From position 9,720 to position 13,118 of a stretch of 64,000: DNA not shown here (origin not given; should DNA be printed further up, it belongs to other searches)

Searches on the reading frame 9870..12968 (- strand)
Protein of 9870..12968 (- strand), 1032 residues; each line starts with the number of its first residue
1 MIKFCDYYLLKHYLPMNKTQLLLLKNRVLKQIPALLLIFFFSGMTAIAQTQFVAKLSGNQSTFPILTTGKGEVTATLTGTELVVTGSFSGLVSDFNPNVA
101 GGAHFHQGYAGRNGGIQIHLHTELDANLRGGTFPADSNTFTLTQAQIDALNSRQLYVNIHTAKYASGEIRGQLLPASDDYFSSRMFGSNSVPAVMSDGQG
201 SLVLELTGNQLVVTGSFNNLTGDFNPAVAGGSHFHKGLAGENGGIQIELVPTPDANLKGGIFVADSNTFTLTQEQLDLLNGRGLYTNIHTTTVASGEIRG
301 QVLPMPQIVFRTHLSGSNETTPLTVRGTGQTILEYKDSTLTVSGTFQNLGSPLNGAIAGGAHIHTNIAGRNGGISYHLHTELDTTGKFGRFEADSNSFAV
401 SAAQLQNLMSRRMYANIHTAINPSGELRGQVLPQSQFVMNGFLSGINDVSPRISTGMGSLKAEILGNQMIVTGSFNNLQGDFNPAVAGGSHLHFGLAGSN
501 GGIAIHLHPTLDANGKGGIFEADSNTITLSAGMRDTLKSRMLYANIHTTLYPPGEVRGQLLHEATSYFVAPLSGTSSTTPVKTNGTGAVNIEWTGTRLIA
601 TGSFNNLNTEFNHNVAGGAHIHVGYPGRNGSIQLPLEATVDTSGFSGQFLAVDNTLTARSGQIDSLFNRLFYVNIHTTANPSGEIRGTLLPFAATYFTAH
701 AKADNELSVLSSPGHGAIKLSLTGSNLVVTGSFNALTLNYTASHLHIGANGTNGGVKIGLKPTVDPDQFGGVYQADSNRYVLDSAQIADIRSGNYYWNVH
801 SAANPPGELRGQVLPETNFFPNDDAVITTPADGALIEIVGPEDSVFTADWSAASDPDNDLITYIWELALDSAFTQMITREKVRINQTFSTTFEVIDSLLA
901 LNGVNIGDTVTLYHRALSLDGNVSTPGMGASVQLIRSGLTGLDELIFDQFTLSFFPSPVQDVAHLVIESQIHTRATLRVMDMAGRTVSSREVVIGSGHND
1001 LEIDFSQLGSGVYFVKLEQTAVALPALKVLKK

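Call 64: search_protein_families(library=pfam, max_evalue=0.00001, proteins=[window:9870-12968:-])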
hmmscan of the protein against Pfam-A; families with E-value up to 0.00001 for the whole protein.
window:9870-12968:- (1032 aa): 2 families
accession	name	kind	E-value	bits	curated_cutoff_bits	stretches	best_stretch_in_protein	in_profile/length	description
PF07452.17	CHRD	-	1.4e-122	403.7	24.1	6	52-173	1-117/117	CHRD domain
PF18962.6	Por_Secre_tail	-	7.8e-09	36.1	27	1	955-1020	2-65/75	Secretion system C-terminal sorting domain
